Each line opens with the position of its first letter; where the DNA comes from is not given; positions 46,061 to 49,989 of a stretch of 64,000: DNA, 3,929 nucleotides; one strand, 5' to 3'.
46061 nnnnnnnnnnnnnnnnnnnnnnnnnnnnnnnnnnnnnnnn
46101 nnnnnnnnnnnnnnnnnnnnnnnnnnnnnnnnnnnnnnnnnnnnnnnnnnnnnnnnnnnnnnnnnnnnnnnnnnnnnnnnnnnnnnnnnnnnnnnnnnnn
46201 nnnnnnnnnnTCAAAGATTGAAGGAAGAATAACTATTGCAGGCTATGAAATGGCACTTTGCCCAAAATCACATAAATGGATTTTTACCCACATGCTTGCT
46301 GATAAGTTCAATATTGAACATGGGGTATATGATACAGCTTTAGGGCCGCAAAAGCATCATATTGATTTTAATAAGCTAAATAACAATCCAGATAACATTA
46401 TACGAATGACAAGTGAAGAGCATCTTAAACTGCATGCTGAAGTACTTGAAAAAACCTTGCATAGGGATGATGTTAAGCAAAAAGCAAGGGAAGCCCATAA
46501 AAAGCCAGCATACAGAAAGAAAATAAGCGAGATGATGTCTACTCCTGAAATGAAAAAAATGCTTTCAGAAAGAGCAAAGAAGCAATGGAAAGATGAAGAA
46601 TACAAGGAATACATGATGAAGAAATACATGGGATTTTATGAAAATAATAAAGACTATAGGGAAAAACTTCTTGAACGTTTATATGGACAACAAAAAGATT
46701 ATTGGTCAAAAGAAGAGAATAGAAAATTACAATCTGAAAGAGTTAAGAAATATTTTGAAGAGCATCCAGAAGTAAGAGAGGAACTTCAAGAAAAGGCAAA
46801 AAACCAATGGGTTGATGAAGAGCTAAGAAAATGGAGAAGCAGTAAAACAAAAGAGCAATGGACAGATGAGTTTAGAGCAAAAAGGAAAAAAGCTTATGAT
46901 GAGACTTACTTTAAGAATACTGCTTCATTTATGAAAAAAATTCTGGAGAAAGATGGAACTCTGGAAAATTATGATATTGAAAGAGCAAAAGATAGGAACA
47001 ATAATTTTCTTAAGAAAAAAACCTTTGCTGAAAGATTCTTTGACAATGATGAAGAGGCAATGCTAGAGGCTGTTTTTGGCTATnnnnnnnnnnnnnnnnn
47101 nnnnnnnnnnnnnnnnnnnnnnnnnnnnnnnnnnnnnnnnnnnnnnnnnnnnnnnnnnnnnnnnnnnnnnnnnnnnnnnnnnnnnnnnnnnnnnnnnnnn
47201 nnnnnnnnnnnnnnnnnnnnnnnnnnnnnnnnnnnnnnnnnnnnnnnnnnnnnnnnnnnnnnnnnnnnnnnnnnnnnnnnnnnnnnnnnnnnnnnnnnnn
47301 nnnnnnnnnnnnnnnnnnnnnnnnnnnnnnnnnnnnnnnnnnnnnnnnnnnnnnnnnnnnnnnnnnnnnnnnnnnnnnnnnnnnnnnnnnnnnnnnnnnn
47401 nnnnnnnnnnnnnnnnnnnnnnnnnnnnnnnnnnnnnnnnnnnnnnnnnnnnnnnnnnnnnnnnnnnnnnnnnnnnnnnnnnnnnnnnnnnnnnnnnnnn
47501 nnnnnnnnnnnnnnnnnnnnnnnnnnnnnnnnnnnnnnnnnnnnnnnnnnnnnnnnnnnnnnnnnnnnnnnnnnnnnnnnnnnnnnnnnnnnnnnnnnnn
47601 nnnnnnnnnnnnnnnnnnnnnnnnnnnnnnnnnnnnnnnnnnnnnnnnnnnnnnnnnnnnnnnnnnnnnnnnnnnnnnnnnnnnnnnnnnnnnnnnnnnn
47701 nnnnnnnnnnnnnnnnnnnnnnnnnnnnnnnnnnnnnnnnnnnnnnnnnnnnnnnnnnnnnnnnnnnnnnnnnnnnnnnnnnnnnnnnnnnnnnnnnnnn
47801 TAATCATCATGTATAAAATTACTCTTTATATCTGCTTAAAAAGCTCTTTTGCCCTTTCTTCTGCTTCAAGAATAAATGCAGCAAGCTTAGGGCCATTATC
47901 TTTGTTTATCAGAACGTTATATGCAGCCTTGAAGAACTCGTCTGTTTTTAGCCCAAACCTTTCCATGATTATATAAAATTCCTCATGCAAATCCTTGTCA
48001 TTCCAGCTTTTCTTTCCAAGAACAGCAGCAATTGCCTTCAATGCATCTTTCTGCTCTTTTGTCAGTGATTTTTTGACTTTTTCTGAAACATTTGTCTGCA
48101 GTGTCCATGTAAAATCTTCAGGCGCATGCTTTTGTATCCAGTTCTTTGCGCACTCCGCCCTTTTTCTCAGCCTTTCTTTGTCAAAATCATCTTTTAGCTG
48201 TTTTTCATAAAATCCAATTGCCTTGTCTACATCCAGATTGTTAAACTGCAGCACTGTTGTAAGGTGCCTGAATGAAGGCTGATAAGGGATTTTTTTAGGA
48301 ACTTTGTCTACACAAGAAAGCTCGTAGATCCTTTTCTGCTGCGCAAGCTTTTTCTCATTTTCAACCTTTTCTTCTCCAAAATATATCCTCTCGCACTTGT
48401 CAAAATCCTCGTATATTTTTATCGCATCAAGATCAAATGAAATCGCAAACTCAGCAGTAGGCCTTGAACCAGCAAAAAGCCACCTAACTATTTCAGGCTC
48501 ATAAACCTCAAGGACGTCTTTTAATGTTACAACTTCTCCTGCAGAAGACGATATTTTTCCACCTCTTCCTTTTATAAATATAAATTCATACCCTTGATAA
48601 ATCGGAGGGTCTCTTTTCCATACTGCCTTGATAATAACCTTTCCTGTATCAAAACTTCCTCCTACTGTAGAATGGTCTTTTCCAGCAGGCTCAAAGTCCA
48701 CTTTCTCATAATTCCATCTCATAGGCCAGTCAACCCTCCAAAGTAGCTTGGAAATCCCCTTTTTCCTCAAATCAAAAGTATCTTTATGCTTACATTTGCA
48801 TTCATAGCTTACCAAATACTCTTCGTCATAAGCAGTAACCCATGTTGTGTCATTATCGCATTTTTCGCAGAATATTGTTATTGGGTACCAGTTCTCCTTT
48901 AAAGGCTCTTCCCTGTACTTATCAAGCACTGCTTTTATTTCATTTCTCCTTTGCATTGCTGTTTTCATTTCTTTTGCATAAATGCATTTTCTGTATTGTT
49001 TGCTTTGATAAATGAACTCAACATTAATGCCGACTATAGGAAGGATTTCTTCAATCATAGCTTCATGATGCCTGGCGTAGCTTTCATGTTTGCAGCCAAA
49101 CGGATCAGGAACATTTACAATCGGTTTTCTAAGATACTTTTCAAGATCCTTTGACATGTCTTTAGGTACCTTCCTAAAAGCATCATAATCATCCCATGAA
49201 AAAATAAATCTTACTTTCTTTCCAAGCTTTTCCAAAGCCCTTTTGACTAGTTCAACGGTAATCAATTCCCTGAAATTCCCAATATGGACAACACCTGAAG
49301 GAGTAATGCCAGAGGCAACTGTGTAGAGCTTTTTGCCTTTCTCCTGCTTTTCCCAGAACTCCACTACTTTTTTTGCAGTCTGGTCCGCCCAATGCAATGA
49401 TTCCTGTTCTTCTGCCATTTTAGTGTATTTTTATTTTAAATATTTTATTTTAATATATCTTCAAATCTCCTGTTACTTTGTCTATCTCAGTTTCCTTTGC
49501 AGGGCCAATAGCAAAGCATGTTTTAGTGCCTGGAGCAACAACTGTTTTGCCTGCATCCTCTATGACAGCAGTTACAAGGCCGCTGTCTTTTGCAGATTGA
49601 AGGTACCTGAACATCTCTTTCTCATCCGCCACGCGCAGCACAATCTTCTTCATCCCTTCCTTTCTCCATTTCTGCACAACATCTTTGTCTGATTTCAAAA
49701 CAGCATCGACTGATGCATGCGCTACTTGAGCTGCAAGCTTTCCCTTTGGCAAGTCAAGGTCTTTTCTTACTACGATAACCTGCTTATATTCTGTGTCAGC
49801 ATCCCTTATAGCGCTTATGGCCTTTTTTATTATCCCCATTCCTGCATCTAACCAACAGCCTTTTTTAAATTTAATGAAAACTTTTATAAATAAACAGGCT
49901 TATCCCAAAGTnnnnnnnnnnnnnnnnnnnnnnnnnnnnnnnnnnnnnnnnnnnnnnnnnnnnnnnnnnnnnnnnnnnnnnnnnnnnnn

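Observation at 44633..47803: gyrB carries a 432-aa intein with an HNH (not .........) homing endonuclease at the EGDSAGG|S site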

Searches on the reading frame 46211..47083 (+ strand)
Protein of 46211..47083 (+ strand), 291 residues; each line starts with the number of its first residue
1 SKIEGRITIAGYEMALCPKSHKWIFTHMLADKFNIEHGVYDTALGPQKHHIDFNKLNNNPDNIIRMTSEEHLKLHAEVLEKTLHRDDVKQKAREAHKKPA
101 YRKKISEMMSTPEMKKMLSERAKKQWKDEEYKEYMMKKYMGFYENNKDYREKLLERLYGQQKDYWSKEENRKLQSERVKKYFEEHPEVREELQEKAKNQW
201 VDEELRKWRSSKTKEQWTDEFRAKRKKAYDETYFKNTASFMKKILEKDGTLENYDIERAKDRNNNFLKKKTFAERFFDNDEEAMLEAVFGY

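Call 44: predict_structure(alignment_id=A2)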
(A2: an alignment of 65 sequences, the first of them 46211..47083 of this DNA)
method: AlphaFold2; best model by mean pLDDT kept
length: 291 residues; sequences in the alignment: 65
mean_pLDDT: 93.0   pTM: 0.48
mean pLDDT of the five models: 93.0, 92.8, 92.8, 92.6, 91.0
residues with pLDDT >= 90: 250; 70-90: 33; 50-70: 3; < 50: 5
segments of 3 or more residues with pLDDT < 50: 1-5
pLDDT, mean of each block of 10 residues (from residue 1): 55 86 89 94 92 88 94 91 92 96 96 97 97 98 98 98 98 98 97 95 95 92 93 96 95 95 94 95 94 92
secondary structure, 60 per line:
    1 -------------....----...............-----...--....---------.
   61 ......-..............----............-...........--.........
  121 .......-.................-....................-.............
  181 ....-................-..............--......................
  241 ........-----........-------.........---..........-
elements in order: E14-17 E22-25 H26-36 E47-50 E63-66 H68-81 H86-97 H99-109 H112-127 H129-145 H147-166 H168-184 H186-201 H203-216 H219-248 H254-261 H269-277 H281-290

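Call 47: fold_search(model_id=the predicted structure, library=pdb)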
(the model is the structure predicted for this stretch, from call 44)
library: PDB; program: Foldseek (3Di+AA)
matches with E <= 10: 15; with E <= 0.001: 0
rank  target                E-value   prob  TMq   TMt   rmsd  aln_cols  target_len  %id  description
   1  1u3e_M                1.9e+00  0.28  0.19  0.29   5.6        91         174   23  DNA binding and cleavage by the HNH homing endonuclease I-HmuI (released 2004-08-31)
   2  9siu_A                3.5e+00  0.15  0.15  0.13   8.0        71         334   20  Type I-F_HNH variant Cascade bound to dsDNA, HNH domain in outwards position (released 2026-02-18)
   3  9sjn_A                3.7e+00  0.21  0.15  0.13   7.1        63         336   17  Type I-F_HNH variant Cascade target-free RNP, HNH domain in outwards position (released 2026-02-18)
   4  8ydb_J                6.0e+00  0.20  0.17  0.15   7.1        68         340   16  Type I-FHNH Cascade-dsDNA intermediate complex (released 2024-07-31)
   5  9sjd_A                6.7e+00  0.15  0.16  0.14   7.3        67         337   16  Type I-F_HNH variant Cascade bound to dsDNA, HNH domain in outwards position (released 2026-02-18)
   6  6bk8_O                6.7e+00  0.02  0.07  0.09  11.8        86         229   17  S. cerevisiae spliceosomal post-catalytic P complex (released 2018-02-21)
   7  8w1p_G                7.1e+00  0.13  0.16  0.14   6.7        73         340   16  Structure of Selenomonas sp. Cascade (SsCascade) (released 2024-08-07)
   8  9liq_A                7.1e+00  0.07  0.14  0.09  16.8        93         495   15  CryoEM Structures Uncover the Unexpected Hinges of IscB for Enhanced Gene Editing (released 2026-01-21)
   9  9fmd_q                7.1e+00  0.03  0.08  0.18  18.5       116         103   18  Integrative model of the human post-catalytic spliceosome (P-complex) (released 2024-07-10)
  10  2eq0_MODEL_1_A        7.6e+00  0.03  0.07  0.30  10.0        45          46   16  Solution structure of the 8th C2H2 type zinc finger domain of Zinc finger protein 347 (released 2007-10-02)
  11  1evw_A                8.1e+00  0.08  0.14  0.23   4.4        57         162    9  L116A MUTANT OF THE HOMING ENDONUCLEASE I-PPOI COMPLEXED TO HOMING SITE DNA. (released 2000-08-03)
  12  2kny_MODEL_1_A        8.6e+00  0.06  0.09  0.25   7.1        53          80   24  Fusion construct of CR17 from LRP-1 and ApoE residues 130-149 (released 2010-04-14)
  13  3g2b                  9.1e+00  0.02  0.07  0.20  16.5       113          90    9  crystal structure of PqqD from xanthomonas campestris (released 2009-09-01)
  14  4q28_A                9.6e+00  0.06  0.06  0.14   6.9        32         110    9  Crystal Structure of the Plectin 1 and 2 Repeats of the Human Periplakin. Northeast Structural Genomics Consortium (NE (released 2014-06-18)
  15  5ua0_A                9.6e+00  0.03  0.10  0.11   9.8        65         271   12  Dimeric crystal structure of HTPA reductase from arabidopsis thaliana (released 2017-12-13)

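Call 52: search_protein_families(library=phrogs, proteins=[window:46211-47083:+], max_evalue=1)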
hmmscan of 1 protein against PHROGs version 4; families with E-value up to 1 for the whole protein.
window:46211-47083:+ (291 aa): 6 families
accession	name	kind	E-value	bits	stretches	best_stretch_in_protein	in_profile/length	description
phrog_7545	-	DNA, RNA and nucleotide metabolism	2.3e-08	35.4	1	10-100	66-157/160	HNH endonuclease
phrog_21964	-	DNA, RNA and nucleotide metabolism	0.00017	22.3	1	22-82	162-219/244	HNH endonuclease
phrog_15471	-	DNA, RNA and nucleotide metabolism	0.00035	21.5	1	45-152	50-103/183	HNH endonuclease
phrog_59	-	DNA, RNA and nucleotide metabolism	0.00078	19.9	1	45-249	205-384/423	HNH endonuclease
phrog_22215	-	unknown function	0.0014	19.4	1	59-259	77-243/324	-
phrog_32288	-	DNA, RNA and nucleotide metabolism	0.035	15.3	1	181-244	6-66/82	HTH DNA binding protein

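Call 62: fold_search(model_id=the predicted structure, library=viral)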
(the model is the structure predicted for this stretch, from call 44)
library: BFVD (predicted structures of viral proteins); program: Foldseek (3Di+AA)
matches with E <= 10: 636; with E <= 0.001: 1
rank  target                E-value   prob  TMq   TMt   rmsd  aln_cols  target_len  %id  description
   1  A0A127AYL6            4.4e-05  1.00  0.18  0.10  40.4       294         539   17  Hint domain-containing protein [Bacillus phage SP-15]
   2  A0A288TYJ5            2.4e-03  1.00  0.19  0.27   8.0       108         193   24  HNH nuclease domain-containing protein [Enterococcus phage EFP01]
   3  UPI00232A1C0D         4.9e-03  1.00  0.19  0.43   5.6        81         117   22  (no name look-up for this kind of identifier)
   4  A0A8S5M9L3            4.9e-03  1.00  0.17  0.35   5.0        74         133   27  Homing endonuclease [Siphoviridae sp. ctB3v5]
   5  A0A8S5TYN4            4.9e-03  1.00  0.20  0.23   5.1        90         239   26  Homing endonuclease [Siphoviridae sp. ctnPP24]
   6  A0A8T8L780            5.5e-03  1.00  0.21  0.35   9.5       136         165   20  (no name in the UniProt tables at hand)
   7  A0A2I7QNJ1            5.8e-03  1.00  0.20  0.32   4.3        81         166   26  (no name in the UniProt tables at hand)
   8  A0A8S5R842            6.2e-03  1.00  0.21  0.45   5.7        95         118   24  HNH endonuclease [virus sp. ctnRj46]
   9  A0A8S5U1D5            7.0e-03  1.00  0.20  0.25   6.8       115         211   24  Homing endonuclease [Siphoviridae sp. cttuu15]
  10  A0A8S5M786            7.0e-03  0.93  0.27  0.08  37.1       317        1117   18  Terminase [Siphoviridae sp. ctrgt10]
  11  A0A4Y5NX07            7.4e-03  1.00  0.17  0.28   3.7        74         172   36  (no name in the UniProt tables at hand)
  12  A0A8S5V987            7.9e-03  1.00  0.20  0.32   6.3        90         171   22  Homing endonuclease [Siphoviridae sp. ct2D011]
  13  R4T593                8.3e-03  1.00  0.22  0.55   4.6        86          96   23  HNH protein [Halorubrum tailed phage 8]
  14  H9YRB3                9.4e-03  1.00  0.18  0.35   3.2        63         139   32  (no name in the UniProt tables at hand)
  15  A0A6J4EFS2            1.1e-02  1.00  0.22  0.34   3.5        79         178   26  HNH endonuclease [Escherichia phage EK010]
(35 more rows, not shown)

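Call 74: search_protein_representatives(protein=window:46211-47083:+)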
Query: 291 residues. Proteins with E-value up to 0.001 (for the whole library): 644; up to 1e-10: 187; up to 1e-30: 49. The best 150 are listed.
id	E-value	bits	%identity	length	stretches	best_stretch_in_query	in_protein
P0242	1.9e-87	309.8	61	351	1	47-285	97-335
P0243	8.0e-82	291.4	51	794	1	1-289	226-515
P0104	2.8e-78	279.8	51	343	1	20-290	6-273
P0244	4.4e-77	275.8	48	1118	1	1-289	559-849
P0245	9.2e-73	261.7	46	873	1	5-291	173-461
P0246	6.0e-70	252.4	47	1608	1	1-288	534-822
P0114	1.3e-69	251.3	44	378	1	4-291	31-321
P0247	5.2e-69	249.4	50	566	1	37-289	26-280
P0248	1.0e-67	245.1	42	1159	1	3-291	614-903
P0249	6.8e-67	242.4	43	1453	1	6-290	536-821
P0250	2.5e-65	237.3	48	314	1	1-265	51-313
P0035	3.0e-65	237.0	54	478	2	78-291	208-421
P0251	2.0e-63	231.1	49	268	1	48-284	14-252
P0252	4.1e-59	216.9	40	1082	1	6-289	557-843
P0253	9.8e-56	205.8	48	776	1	3-209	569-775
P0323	1.4e-19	87.2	36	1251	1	8-180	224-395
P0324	2.6e-19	86.3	35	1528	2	2-172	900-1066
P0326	7.3e-19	84.9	31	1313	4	5-135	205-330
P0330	4.6e-18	82.2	34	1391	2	9-137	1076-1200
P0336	6.4e-17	78.5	37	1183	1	9-232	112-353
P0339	1.8e-16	77.0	39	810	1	10-127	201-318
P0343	1.7e-15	73.8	37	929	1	12-277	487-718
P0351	1.1e-14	71.2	35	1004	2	6-225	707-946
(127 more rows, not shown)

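Call 75: search_protein_families(library=pfam, proteins=[P0323, P0326, P0330, P0339, P0351, P0324, P0336, P0343], max_evalue=0.00001)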
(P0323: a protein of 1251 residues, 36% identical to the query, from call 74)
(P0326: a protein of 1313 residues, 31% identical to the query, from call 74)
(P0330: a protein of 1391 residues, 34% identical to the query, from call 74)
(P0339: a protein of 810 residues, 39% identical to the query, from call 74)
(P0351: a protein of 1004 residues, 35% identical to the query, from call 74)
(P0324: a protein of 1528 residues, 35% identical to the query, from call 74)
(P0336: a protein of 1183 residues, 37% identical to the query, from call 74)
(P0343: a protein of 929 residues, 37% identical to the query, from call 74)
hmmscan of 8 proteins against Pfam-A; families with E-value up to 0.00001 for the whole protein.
P0323 (1251 aa): 3 families
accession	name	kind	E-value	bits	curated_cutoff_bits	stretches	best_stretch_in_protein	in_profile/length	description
PF00521.26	DNA_topoisoIV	-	6.5e-153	510.1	31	2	504-863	80-432/432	DNA gyrase/topoisomerase IV, subunit A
PF03989.18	DNA_gyraseA_C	-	7.3e-68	224.2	27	6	895-941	1-47/48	DNA gyrase C-terminal domain, beta-propeller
PF14890.11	Intein_splicing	-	2.6e-18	66.7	35.8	1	123-502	7-155/155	Intein splicing domain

P0326 (1313 aa): 3 families
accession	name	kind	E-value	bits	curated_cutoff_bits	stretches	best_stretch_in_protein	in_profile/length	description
PF00521.26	DNA_topoisoIV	-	5.6e-160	533.3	31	2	618-975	81-432/432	DNA gyrase/topoisomerase IV, subunit A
PF03989.18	DNA_gyraseA_C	-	8.5e-76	249.6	27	6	1261-1307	1-47/48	DNA gyrase C-terminal domain, beta-propeller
PF14890.11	Intein_splicing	-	4.3e-22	79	35.8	1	104-616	3-155/155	Intein splicing domain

P0330 (1391 aa): 4 families
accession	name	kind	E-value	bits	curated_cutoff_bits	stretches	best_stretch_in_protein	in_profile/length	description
PF14890.11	Intein_splicing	-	5.8e-35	120.8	35.8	2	161-541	3-155/155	Intein splicing domain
PF13392.12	HNH_3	-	5e-10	39.3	24.8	1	279-322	2-44/46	HNH endonuclease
PF07591.16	PT-HINT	-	2.7e-07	31.4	27.7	0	212-249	48-88/137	Pretoxin HINT domain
PF07728.20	AAA_5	-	8.7e-06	26.2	22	0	604-694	41-96/139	AAA domain (dynein-related subfamily)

P0339 (810 aa): 1 family
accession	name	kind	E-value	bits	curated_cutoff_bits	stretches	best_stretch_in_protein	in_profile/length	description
PF14890.11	Intein_splicing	-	2e-19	70.4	35.8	1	100-453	2-155/155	Intein splicing domain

P0351 (1004 aa): 3 families
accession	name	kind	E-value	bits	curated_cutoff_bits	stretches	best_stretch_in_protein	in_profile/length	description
PF00521.26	DNA_topoisoIV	-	9.5e-33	114.1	31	2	557-601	39-84/432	DNA gyrase/topoisomerase IV, subunit A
PF14890.11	Intein_splicing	-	7.4e-31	107.5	35.8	2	120-558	35-155/155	Intein splicing domain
PF14528.11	LAGLIDADG_3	-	5.7e-13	49.4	22.5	1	319-390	2-65/82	LAGLIDADG-like domain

P0324 (1528 aa): 3 families
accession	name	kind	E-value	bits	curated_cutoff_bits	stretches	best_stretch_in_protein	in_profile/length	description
PF07230.16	Portal_T4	-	1.8e-62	211.9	22.9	3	72-294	4-253/433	Bacteriophage T4-like portal protein (Gp20)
PF14890.11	Intein_splicing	-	8.7e-29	100.8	35.8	2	799-1184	3-148/155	Intein splicing domain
PF13392.12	HNH_3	-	4.2e-09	36.3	24.8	0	940-964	16-40/46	HNH endonuclease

P0336 (1183 aa): 3 families
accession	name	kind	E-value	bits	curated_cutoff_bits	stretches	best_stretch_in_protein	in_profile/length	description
PF00521.26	DNA_topoisoIV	-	1.4e-56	192.6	31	1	1005-1182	92-261/432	DNA gyrase/topoisomerase IV, subunit A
PF14890.11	Intein_splicing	-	6.3e-39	133.7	35.8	2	14-538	9-155/155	Intein splicing domain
PF14528.11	LAGLIDADG_3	-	1.1e-18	67.7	22.5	1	801-875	5-82/82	LAGLIDADG-like domain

P0343 (929 aa): 3 families
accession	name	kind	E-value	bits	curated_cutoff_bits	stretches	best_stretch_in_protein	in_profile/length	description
PF00204.31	DNA_gyraseB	-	4.2e-38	131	27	1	151-328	1-172/173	DNA gyrase B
PF14890.11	Intein_splicing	-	5.1e-23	82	35.8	1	377-778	3-155/155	Intein splicing domain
PF01751.28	Toprim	-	2e-12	47.6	23.1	1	780-876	14-93/96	Toprim domain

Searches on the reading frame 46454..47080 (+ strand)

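Call 60: search_protein_families(library=pfam, proteins=[window:46454-47080:+], max_evalue=10)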
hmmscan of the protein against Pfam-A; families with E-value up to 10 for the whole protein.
seq(209 aa): 4 families
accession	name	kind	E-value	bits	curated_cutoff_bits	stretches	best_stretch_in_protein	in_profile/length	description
PF21096.2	RecA_C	-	0.033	14.8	27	1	95-117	32-54/57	RecA C-terminal domain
PF22813.1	TcaA_2nd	-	0.052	14.4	26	1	37-94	20-77/103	TcaA protein second domain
PF16525.10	MHB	-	0.087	13.5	27.4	1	90-113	41-64/77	Haemophore, haem-binding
PF21728.3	PADR1_N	-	0.31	11.9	25.7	1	19-39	17-37/60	PADR1, N-terminal helical domain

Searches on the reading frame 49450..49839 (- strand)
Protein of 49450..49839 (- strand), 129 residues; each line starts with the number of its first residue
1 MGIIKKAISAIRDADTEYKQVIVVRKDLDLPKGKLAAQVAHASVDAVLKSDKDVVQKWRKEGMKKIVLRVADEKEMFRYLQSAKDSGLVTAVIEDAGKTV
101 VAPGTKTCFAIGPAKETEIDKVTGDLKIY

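Call 21: search_protein_families(library=ncbifam, proteins=[window:49450-49839:-], max_evalue=1e-10)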
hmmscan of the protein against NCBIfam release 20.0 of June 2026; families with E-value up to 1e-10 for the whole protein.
window:49450-49839:- (129 aa): 2 families
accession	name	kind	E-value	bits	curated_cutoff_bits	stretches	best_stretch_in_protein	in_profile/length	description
NF003314.0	PRK04322.1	equivalog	2.2e-44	150.3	126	1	17-129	2-117/117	peptidyl-tRNA hydrolase Pth2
TIGR00283.1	arch_pth2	equivalog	1.4e-39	135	82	1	19-129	2-115/115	aminoacyl-tRNA hydrolase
